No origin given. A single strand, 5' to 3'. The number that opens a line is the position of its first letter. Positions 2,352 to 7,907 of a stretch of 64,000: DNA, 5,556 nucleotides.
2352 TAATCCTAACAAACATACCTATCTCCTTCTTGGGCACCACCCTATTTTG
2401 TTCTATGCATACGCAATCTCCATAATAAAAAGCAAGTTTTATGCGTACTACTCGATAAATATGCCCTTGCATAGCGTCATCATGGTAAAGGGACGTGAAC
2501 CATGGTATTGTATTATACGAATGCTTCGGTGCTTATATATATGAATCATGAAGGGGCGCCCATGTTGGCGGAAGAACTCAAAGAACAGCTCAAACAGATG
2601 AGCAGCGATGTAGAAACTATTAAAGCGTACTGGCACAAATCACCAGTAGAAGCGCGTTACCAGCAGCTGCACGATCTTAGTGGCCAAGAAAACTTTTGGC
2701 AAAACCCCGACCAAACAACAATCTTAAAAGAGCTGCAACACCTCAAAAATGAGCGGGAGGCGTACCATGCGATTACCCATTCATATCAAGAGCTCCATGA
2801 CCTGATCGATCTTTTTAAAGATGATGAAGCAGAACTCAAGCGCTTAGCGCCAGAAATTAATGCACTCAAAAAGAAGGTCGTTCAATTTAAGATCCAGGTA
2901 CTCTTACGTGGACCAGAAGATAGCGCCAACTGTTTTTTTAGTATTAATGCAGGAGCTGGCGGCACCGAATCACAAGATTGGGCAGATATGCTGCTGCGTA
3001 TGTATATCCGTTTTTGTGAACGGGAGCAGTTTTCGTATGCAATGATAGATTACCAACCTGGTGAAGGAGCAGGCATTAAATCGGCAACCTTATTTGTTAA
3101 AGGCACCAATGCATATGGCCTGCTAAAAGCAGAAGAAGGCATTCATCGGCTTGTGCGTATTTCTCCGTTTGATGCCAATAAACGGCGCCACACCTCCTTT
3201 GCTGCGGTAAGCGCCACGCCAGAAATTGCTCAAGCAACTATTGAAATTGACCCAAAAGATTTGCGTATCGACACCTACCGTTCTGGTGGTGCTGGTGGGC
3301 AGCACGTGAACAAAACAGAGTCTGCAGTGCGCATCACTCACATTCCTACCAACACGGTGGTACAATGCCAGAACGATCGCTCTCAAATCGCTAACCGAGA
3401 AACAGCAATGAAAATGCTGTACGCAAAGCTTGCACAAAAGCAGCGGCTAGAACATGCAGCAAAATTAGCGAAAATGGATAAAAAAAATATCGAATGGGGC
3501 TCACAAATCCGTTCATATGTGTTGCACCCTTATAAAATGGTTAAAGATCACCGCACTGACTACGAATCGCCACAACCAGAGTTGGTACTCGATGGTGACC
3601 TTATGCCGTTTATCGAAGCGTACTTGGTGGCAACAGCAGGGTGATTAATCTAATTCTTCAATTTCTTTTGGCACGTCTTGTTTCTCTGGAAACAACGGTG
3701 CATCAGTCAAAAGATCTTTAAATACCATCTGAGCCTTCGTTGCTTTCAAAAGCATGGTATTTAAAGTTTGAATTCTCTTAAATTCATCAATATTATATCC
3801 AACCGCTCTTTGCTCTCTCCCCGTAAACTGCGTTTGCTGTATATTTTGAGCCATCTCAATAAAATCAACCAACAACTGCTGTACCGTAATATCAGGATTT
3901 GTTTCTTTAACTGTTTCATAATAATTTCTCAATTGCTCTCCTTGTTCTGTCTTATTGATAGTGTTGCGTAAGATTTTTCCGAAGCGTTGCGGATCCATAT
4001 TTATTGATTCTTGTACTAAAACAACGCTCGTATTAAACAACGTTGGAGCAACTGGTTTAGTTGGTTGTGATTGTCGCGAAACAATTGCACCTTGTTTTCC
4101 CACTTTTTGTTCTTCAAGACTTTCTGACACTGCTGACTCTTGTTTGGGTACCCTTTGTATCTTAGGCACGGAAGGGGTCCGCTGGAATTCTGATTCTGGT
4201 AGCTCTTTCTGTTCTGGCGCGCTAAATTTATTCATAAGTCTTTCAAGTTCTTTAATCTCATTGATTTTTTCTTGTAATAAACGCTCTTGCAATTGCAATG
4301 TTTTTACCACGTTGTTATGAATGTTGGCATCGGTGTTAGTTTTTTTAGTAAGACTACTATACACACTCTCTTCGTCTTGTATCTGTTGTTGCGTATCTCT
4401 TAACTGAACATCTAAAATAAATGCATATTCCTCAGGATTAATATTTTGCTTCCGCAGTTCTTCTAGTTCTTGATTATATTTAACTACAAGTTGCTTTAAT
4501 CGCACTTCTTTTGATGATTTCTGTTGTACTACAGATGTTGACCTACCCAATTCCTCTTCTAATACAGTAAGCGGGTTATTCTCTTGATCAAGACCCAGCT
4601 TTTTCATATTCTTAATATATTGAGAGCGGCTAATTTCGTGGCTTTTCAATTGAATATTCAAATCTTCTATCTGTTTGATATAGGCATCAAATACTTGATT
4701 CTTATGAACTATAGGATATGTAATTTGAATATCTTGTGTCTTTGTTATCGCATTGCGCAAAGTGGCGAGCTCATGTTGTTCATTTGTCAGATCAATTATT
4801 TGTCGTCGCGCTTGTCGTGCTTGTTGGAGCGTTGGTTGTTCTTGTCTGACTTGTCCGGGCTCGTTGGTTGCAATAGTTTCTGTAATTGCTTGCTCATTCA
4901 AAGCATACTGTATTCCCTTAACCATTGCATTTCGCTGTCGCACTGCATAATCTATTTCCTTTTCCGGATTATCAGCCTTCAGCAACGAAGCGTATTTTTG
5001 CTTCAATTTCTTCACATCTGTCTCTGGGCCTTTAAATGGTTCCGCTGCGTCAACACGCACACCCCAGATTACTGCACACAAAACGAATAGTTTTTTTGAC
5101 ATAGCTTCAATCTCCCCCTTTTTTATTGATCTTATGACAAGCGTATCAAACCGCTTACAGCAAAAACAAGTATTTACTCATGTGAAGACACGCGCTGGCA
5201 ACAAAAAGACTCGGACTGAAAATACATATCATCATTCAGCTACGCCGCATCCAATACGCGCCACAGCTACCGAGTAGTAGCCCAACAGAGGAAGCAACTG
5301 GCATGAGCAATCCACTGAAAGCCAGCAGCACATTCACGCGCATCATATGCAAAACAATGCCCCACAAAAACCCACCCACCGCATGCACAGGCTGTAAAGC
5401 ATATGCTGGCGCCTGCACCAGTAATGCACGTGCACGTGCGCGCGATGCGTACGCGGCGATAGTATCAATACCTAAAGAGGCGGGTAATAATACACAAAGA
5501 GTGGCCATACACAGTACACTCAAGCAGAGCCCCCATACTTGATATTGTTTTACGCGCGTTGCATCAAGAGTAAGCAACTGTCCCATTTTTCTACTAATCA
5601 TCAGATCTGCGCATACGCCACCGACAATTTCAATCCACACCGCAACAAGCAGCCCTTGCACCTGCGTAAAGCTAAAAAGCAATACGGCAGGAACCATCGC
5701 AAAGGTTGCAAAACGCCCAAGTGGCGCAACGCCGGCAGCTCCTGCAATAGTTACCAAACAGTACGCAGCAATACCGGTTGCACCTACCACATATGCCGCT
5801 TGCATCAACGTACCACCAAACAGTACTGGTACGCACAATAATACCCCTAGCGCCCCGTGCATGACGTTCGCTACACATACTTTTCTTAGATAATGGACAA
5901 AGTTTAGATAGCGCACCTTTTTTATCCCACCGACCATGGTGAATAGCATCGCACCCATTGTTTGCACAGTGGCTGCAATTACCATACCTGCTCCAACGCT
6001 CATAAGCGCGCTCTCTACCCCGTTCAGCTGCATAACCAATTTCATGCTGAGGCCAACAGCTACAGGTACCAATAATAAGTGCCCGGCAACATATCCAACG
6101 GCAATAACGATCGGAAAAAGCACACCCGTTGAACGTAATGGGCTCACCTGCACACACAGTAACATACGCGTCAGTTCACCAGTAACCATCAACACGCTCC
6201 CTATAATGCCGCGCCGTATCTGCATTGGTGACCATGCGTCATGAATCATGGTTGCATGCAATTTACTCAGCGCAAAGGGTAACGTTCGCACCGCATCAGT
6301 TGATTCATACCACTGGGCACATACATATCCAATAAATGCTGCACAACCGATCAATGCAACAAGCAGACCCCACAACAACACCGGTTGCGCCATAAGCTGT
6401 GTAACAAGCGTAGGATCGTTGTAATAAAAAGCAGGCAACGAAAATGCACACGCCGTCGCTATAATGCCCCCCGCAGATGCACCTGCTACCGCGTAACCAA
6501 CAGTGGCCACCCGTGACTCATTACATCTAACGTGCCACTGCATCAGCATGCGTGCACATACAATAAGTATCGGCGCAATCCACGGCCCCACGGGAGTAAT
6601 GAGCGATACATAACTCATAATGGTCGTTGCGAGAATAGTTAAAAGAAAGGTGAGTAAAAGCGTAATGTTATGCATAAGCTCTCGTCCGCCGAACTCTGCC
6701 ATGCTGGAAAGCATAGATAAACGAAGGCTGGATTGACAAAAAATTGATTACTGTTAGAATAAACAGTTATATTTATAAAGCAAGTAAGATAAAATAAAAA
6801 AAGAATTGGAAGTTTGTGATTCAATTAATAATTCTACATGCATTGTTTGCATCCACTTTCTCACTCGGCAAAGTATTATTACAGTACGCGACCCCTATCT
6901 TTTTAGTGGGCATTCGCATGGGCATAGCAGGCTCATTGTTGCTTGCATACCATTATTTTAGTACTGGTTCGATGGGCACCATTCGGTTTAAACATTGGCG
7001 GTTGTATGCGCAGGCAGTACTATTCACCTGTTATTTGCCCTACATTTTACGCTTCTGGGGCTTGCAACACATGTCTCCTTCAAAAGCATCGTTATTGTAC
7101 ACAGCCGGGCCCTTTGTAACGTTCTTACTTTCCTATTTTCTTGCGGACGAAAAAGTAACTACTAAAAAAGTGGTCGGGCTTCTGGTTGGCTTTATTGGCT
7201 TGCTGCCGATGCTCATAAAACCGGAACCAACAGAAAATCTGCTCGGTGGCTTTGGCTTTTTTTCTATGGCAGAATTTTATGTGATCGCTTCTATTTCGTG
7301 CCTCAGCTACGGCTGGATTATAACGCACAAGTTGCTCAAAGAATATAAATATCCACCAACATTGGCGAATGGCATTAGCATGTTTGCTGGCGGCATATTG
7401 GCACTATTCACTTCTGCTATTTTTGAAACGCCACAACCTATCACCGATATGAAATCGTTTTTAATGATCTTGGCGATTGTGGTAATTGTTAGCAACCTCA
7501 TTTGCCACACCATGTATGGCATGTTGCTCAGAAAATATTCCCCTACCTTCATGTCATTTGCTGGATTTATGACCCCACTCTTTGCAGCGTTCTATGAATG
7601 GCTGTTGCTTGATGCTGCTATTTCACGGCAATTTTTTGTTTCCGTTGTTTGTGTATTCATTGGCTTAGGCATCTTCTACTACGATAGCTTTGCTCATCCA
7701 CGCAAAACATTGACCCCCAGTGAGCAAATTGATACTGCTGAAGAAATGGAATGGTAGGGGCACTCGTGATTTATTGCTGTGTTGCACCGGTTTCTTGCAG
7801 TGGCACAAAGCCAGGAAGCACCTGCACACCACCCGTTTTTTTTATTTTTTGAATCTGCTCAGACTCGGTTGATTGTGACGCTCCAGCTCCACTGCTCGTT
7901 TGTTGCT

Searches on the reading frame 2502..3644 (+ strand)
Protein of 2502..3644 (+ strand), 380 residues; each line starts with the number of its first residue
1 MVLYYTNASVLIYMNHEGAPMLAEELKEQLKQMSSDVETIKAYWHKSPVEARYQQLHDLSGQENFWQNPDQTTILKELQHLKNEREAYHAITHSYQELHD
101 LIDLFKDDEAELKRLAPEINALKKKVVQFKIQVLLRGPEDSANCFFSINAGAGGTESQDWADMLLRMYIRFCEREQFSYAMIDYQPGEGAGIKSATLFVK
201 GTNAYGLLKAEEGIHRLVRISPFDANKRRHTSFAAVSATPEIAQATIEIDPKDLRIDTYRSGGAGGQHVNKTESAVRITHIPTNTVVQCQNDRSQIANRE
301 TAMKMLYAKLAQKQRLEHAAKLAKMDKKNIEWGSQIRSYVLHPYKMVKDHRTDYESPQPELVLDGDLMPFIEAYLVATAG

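Call 39: search_protein_families(library=pfam, proteins=[window:2502-3644:+], max_evalue=0.001)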
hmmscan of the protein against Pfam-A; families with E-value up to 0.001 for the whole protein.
window:2502-3644:+ (380 aa): 2 families
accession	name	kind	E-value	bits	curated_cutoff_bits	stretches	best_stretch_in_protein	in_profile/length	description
PF03462.23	PCRF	-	1.3e-54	185.4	24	1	50-236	2-194/194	PCRF domain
PF00472.26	RF-1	-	8.1e-43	145.5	35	1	245-351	3-116/116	RF-1 domain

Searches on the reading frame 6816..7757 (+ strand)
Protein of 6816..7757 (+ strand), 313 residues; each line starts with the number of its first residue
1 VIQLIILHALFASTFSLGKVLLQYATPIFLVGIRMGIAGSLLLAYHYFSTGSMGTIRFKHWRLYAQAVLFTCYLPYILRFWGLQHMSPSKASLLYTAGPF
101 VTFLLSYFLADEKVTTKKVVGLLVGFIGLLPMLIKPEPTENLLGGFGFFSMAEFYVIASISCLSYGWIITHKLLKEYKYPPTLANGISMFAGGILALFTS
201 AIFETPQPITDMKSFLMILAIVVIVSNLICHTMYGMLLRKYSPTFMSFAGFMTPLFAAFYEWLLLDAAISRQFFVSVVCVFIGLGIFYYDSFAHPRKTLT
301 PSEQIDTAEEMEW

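Call 39: search_protein_families(library=pfam, proteins=[window:6816-7757:+], max_evalue=0.001)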
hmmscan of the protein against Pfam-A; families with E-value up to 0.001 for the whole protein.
window:6816-7757:+ (313 aa): 1 family
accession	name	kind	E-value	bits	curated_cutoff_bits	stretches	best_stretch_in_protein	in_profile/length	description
PF00892.27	EamA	-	1.7e-28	100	28.2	2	4-130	6-131/135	EamA-like transporter family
